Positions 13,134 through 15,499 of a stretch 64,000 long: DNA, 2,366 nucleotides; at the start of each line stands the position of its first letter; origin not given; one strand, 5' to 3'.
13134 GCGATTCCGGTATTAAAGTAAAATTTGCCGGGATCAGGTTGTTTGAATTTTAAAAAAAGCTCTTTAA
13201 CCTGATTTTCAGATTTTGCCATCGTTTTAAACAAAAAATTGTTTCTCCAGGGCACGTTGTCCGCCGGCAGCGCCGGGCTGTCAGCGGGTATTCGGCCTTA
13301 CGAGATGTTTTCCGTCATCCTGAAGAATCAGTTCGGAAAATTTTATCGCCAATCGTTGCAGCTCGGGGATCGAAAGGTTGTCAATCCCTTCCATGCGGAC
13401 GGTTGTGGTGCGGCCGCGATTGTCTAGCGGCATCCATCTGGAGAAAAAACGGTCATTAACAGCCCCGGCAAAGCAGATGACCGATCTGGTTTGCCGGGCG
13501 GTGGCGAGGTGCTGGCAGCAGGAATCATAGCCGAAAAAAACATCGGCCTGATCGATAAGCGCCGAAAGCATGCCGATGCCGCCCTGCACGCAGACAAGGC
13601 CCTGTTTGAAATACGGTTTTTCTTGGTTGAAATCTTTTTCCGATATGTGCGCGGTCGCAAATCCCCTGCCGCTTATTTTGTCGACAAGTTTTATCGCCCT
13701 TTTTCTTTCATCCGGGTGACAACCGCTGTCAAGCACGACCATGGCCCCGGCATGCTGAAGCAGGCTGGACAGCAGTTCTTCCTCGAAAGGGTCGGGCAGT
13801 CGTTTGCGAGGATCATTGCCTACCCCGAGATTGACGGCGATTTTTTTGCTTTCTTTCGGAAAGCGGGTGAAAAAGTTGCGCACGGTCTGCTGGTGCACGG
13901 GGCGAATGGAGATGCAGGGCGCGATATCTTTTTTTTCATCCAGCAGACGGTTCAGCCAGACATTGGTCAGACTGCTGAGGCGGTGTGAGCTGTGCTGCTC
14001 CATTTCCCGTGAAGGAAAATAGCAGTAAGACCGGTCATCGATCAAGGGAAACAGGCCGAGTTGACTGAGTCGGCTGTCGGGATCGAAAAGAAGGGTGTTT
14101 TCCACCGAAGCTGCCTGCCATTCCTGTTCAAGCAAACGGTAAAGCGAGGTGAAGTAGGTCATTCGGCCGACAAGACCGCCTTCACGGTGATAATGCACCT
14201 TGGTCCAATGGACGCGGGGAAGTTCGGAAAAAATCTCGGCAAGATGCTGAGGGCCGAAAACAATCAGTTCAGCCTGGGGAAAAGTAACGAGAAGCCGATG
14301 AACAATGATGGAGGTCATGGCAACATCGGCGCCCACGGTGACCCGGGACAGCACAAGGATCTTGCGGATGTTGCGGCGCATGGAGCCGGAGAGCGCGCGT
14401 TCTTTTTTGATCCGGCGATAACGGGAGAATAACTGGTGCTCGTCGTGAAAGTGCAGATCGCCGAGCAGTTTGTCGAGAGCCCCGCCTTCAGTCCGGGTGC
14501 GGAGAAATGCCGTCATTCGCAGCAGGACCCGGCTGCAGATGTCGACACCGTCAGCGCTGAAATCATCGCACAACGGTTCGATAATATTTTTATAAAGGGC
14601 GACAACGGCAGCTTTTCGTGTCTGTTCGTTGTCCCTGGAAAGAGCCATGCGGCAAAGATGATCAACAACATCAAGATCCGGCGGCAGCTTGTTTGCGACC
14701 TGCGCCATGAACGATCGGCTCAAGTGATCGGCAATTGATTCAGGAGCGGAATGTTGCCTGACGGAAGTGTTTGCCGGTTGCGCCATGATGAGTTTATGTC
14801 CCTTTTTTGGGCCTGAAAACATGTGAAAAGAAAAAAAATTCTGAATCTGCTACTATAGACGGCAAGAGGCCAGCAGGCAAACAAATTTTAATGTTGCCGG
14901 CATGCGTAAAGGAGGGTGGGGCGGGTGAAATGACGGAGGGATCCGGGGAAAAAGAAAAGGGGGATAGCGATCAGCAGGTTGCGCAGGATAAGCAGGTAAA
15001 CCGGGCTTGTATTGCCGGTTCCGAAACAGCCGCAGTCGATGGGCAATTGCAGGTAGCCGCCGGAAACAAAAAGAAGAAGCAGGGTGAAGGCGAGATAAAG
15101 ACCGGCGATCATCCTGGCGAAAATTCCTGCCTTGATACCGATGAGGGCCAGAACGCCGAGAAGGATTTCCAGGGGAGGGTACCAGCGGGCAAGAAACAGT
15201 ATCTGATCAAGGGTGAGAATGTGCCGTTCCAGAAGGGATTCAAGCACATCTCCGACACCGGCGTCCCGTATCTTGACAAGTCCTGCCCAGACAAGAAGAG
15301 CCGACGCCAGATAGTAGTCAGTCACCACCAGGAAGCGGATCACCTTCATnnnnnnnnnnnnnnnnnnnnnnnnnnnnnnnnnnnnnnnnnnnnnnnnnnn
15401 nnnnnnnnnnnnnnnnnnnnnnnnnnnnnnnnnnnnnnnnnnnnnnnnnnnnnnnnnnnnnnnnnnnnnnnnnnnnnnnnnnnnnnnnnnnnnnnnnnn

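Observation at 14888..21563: Two divergent operons each pairing an exported rhodanese protein with a chemoreceptor and a small redox-type protein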

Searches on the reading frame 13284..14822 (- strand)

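Call 8: search_protein_families(library=pfam, proteins=[window:13284-14822:-], max_evalue=0.01)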
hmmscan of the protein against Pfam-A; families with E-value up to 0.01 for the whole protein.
window:13284-14822:- (513 aa): 1 family
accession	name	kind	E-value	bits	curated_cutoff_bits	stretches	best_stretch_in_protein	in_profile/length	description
PF01075.23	Glyco_transf_9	-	0.00088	19.1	22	1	410-452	168-210/247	Glycosyltransferase family 9 (heptosyltransferase)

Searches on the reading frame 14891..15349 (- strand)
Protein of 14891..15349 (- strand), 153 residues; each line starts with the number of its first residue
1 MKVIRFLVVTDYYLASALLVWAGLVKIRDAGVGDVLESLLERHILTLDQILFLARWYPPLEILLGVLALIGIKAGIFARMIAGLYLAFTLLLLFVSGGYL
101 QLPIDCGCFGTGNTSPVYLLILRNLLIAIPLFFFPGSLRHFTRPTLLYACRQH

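Call 8: search_protein_families(library=pfam, proteins=[window:14891-15349:-], max_evalue=0.01)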
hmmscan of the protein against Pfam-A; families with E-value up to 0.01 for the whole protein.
seq(153 aa): 1 family
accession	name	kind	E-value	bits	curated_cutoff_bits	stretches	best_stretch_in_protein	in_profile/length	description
PF07291.16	MauE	-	1.2e-13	51.9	27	1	6-131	4-123/128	Methylamine utilisation protein MauE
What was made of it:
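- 14888..15349 (-): MauE-family 4-TM membrane protein (153 aa). An invariant DCGCFG motif sits in the loop between TM3 and TM4, which I predict to face the periplasm. The gene overlaps the end of the left MCP by ATGA. Pfam PF07291, 51.9 bits (call 8).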

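Call 9: search_protein_families(library=ncbifam, proteins=[window:14891-15349:-], max_evalue=0.01)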
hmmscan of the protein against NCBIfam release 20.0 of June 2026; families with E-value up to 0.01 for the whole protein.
seq(153 aa): 1 family
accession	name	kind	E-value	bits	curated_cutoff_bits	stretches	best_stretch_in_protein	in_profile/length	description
NF045576.1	BT_3928_fam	equivalog_domain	2.7e-05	23.5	250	1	14-110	8-105/358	BT_3928 family protein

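Call 47: find_homologous_proteins(query=window:14891-15349:-, max_evalue=0.001)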
Query seq(153 aa) (153 aa): 31 proteins with E <= 0.001 among 601 candidates.
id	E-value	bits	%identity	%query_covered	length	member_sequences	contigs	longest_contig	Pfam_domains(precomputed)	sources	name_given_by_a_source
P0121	3.2e-90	318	97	100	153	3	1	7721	PF07291.17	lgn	-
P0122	4.6e-69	249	72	100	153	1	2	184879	PF07291.17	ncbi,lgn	ncbi:MAG: MauE/DoxX family redox-associated membrane protein [Pseudomonadota bacterium]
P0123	2.6e-62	227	68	99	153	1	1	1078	PF07291.17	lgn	-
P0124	2.4e-53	198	62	97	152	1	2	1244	PF07291.17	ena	-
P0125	6.6e-53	197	64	97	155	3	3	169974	PF07291.17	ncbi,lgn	ncbi:MAG: MauE/DoxX family redox-associated membrane protein [Thermodesulfobacteriota bacterium]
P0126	9.0e-52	193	63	95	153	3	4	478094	PF07291.17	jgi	-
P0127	9.0e-52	193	63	95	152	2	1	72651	PF07291.17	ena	-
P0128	1.0e-51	193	60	96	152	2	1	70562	PF07291.17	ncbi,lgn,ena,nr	ncbi:MAG: hypothetical protein M0P70_12355 [Desulfobulbaceae bacterium]|nr:hypothetical protein [Des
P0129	1.1e-51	193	62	95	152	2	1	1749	PF07291.17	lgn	-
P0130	1.2e-51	193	61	97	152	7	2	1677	PF07291.17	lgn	-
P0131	5.2e-51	191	59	96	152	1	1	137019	PF07291.17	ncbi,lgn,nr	ncbi:MAG: hypothetical protein HY885_03000 [Deltaproteobacteria bacterium]|nr:hypothetical protein [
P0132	3.0e-50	188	60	97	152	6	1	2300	PF07291.17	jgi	-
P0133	3.1e-50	188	60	97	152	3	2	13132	PF07291.17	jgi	-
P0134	5.2e-50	187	57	96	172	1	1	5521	PF07291.17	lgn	-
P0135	2.4e-49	185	59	96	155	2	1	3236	PF07291.17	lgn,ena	-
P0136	2.8e-49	185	56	97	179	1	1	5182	PF07291.17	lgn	-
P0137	4.1e-49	185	59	97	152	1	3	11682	PF07291.17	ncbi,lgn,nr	ncbi:MAG: hypothetical protein KKC76_05020 [Proteobacteria bacterium]|nr:hypothetical protein [Pseud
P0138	4.9e-49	184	61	95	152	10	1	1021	PF07291.17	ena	-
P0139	7.8e-49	184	60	95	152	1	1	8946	PF07291.17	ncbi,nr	ncbi:MAG: hypothetical protein HY789_01290 [Deltaproteobacteria bacterium]|nr:hypothetical protein [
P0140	1.3e-48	183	58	96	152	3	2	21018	PF07291.17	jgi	jgi:hypothetical protein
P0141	6.2e-48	181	57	99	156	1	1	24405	PF07291.17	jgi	jgi:hypothetical protein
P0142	7.8e-48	180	58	95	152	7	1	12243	PF07291.17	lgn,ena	-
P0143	1.9e-42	163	53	89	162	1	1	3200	PF07291.17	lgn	-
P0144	2.6e-36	143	50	93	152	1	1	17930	PF07291.17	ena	-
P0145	3.7e-36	142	52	92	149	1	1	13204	PF07291.17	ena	-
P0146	9.5e-35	138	50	92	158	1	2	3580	PF07291.17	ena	-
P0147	2.0e-33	134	49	89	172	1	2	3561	PF07291.17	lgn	-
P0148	7.6e-33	132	49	91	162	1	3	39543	PF07291.17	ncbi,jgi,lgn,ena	-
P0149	8.6e-33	132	51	93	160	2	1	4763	PF07291.17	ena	-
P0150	2.4e-27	114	47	90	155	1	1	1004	PF07291.17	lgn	-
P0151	2.1e-25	108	47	75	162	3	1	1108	PF07291.17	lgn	-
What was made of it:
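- Tried and rejected: MauE homologue search: it reached only close orthologues (call 47).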

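Call 51: find_encoding_contigs(protein=P0148, flank=6000, max_places=3)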
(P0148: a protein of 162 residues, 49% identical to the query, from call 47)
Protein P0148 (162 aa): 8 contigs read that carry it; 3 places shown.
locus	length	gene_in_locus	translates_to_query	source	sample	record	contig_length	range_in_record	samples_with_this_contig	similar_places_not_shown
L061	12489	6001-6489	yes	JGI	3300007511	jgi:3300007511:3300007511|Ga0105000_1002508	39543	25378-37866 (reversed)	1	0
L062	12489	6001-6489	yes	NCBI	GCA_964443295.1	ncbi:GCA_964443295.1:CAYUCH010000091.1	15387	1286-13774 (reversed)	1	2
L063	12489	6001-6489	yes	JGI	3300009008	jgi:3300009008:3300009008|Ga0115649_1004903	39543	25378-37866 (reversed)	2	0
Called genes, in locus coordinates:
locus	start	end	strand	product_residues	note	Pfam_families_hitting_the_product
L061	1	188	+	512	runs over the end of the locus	-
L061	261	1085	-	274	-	PF05552:MS_channel_1st_1, PF21088:MS_channel_1st, PF00924:MS_channel_2nd, PF21082:MS_channel_3rd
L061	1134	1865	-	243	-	PF04338:DUF481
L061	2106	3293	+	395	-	-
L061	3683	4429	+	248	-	PF00581:Rhodanese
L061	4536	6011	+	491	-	PF00015:MCPsignal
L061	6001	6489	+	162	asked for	PF07291:MauE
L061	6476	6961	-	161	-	-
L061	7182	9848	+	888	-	PF08269:dCache_2, PF17201:Cache_3-Cache_2, PF17200:sCache_2, PF17201:Cache_3-Cache_2, PF00989:PAS, PF00512:HisKA, PF02518:HATPase_c, PF00072:Response_reg, +3 more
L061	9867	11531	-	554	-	PF13620:CarboxypepD_reg, PF13715:CarbopepD_reg_2 (weak)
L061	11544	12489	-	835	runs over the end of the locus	PF13620:CarboxypepD_reg, PF13715:CarbopepD_reg_2, PF14870:PSII_BNR (faint), PF02012:BNR (faint), PF15902:Sortilin-Vps10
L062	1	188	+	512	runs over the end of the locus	-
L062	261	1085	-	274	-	PF05552:MS_channel_1st_1, PF21088:MS_channel_1st, PF00924:MS_channel_2nd, PF21082:MS_channel_3rd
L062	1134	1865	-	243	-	PF04338:DUF481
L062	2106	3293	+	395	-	-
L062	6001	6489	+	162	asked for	PF07291:MauE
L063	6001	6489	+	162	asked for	PF07291:MauE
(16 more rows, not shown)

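Call 52: find_encoding_contigs(protein=P0144, flank=6000, max_places=3)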
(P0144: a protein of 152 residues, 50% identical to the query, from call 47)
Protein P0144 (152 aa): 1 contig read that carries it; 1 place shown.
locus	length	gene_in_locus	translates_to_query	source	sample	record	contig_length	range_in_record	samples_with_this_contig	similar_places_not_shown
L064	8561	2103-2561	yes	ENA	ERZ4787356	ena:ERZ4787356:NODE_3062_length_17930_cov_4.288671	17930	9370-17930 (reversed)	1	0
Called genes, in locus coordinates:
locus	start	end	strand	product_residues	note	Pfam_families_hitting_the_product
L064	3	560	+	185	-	?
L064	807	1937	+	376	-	PF02353:CMAS, PF01728:FtsJ (weak), PF13489:Methyltransf_23, PF08241:Methyltransf_11, PF08242:Methyltransf_12, PF13649:Methyltransf_25, PF13847:Methyltransf_31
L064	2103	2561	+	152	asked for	PF07291:MauE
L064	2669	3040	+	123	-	-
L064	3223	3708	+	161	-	-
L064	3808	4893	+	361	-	PF13717:Zn_ribbon_4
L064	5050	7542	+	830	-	PF00497:SBP_bac_3, PF00989:PAS, PF08448:PAS_4, PF13426:PAS_9, PF08447:PAS_3, PF00512:HisKA, PF02518:HATPase_c, PF00072:Response_reg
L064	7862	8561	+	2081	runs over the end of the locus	PF02085:Cytochrom_CIII (faint), PF14522:Cytochrome_C7 (faint), PF14537:Cytochrom_c3_2 (faint), PF22113:Mtrc-MtrF_II-IV_dom (faint), PF03160:Calx-beta, PF00629:MAM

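Call 53: find_encoding_contigs(protein=P0145, flank=6000, max_places=3)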
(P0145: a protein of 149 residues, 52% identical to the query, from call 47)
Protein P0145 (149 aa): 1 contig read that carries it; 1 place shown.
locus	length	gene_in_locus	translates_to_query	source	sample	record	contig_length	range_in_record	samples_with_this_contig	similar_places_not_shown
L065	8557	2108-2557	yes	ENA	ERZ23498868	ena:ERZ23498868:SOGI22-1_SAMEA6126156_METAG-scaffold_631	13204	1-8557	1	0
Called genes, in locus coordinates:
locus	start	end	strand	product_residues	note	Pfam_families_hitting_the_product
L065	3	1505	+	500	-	?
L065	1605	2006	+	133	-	-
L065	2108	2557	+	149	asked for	PF07291:MauE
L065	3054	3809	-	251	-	-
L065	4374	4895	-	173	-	-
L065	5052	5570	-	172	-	-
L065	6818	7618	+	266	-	PF07705:CARDB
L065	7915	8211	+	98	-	PF03992:ABM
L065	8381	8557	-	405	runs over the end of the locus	PF13439:Glyco_transf_4, PF13579:Glyco_trans_4_4, PF20706:GT4-conflict (weak), PF00534:Glycos_transf_1, PF13692:Glyco_trans_1_4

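Call 67: search_protein_representatives(alignment_id=A4)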
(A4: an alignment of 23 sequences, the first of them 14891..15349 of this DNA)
Query: 23 sequences, 153 profile positions. Proteins with E-value up to 0.001 (for the whole library): 852; up to 1e-10: 20; up to 1e-30: 15. The best 150 are listed.
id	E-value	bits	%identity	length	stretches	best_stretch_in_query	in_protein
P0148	1.3e-61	223.1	-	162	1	2-151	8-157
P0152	7.7e-53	194.7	-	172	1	4-145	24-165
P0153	5.5e-51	188.6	-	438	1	6-151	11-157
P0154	3.4e-50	186.1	-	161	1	4-143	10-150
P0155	1.0e-47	178.0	-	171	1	2-146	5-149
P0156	1.4e-47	177.6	-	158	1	4-148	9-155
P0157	4.4e-47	176.0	-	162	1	2-143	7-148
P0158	1.1e-42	161.6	-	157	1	3-148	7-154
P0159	2.2e-42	160.7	-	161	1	4-147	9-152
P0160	1.2e-41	158.3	-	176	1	2-149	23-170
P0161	8.2e-39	149.1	-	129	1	29-150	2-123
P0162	1.7e-38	148.1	-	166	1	4-148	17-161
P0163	1.0e-37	145.5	-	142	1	2-136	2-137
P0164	1.0e-37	145.5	-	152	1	2-143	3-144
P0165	9.9e-33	129.3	-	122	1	3-119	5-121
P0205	1.4e-07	47.7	-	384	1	15-138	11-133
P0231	9.2e-07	45.0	-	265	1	17-134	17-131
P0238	1.3e-06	44.6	-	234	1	5-130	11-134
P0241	1.3e-06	44.5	-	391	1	9-133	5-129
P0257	1.9e-06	44.0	-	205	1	18-127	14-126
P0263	2.2e-06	43.8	-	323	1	14-128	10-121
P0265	2.3e-06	43.7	-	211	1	5-140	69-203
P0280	3.2e-06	43.3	-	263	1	15-147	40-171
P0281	3.5e-06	43.2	-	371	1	18-127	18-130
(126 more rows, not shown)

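Call 68: search_protein_families(library=pfam, proteins=[P0153, P0205, P0241, P0263, P0281, P0231, P0280, P0238, P0265, P0257], max_evalue=0.001)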
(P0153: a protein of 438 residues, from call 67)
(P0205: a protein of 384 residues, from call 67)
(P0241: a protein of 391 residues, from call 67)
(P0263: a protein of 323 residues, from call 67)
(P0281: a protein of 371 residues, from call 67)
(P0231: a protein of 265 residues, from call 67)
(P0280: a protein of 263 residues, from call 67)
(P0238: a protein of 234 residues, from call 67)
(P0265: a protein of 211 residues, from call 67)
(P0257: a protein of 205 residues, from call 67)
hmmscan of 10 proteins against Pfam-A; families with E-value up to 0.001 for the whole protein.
P0153 (438 aa): 4 families
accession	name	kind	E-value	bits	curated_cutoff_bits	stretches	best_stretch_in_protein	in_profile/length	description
PF02518.31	HATPase_c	-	9.7e-27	94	26.4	1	322-426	4-110/111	Histidine kinase-, DNA gyrase B-, and HSP90-like ATPase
PF07291.16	MauE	-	7.4e-12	46.1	27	1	15-136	6-120/128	Methylamine utilisation protein MauE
PF14501.12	HATPase_c_5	-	3.3e-07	30.6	22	1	324-413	6-92/102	GHKL domain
PF00512.31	HisKA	-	3.5e-07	30.6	26.9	0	179-206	3-30/66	His Kinase A (phospho-acceptor) domain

P0205 (384 aa): 1 family
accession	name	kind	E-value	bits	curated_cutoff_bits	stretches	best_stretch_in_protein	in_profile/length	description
PF07291.16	MauE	-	3e-23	83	27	1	3-130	4-126/128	Methylamine utilisation protein MauE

P0241 (391 aa): 1 family
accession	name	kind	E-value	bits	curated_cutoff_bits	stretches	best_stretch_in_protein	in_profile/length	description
PF07291.16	MauE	-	3.4e-21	76.3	27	1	3-131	3-126/128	Methylamine utilisation protein MauE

P0263 (323 aa): 1 family
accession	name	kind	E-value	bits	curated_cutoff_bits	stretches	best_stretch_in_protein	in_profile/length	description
PF07291.16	MauE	-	1.7e-17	64.3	27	1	4-130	5-127/128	Methylamine utilisation protein MauE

P0281 (371 aa): 2 families
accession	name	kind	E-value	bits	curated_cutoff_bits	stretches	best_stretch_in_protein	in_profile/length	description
PF07291.16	MauE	-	8.1e-22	78.3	27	1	7-140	3-127/128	Methylamine utilisation protein MauE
PF07681.17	DoxX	-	6.9e-06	27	23.6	1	14-97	7-82/85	DoxX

P0231 (265 aa): 1 family
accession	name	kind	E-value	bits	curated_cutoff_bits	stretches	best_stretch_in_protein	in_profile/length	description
PF07291.16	MauE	-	2.3e-25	89.8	27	1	8-132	4-126/128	Methylamine utilisation protein MauE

P0280 (263 aa): 2 families
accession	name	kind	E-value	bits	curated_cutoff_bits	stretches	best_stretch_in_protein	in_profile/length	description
PF07291.16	MauE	-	5.1e-25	88.7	27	1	32-160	3-126/128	Methylamine utilisation protein MauE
PF07681.17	DoxX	-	4.8e-08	34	23.6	1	35-114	3-81/85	DoxX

P0238 (234 aa): 2 families
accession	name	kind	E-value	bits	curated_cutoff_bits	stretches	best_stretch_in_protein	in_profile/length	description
PF07291.16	MauE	-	8.7e-27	94.4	27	1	13-138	3-125/128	Methylamine utilisation protein MauE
PF07681.17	DoxX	-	0.00089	20.3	23.6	1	15-92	2-77/85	DoxX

P0265 (211 aa): 1 family
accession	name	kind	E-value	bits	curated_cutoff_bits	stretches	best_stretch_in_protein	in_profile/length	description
PF07291.16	MauE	-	1.1e-19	71.4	27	1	72-197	4-125/128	Methylamine utilisation protein MauE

P0257 (205 aa): 2 families
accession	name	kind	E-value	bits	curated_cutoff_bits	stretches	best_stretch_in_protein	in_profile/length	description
PF07291.16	MauE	-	2.3e-22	80.1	27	1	1-135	1-126/128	Methylamine utilisation protein MauE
PF07681.17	DoxX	-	1.3e-06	29.3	23.6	1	7-93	4-82/85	DoxX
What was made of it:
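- Tried and rejected: It found one MauE-histidine-kinase fusion (calls 67, 68).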

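Call 71: list_cluster_members(proteins=[P0153])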
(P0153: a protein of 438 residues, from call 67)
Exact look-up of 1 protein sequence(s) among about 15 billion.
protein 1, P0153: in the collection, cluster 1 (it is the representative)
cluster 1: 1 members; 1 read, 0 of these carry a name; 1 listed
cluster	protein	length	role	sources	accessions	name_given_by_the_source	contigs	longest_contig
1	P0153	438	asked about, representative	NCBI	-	-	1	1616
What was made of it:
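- The MauE-kinase fusion is a singleton on a 1.6-kb contig (call 71).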

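Call 72: find_encoding_contigs(protein=P0153, flank=6000, max_places=4)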
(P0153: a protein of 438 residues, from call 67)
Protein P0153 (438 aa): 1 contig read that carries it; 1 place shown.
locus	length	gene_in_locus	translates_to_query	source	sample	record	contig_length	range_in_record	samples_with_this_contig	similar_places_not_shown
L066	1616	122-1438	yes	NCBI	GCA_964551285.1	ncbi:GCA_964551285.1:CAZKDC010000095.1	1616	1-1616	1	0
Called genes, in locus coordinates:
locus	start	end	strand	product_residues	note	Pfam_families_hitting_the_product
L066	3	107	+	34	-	?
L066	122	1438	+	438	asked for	PF07291:MauE, PF00512:HisKA (faint), PF02518:HATPase_c, PF14501:HATPase_c_5 (weak)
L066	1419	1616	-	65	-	?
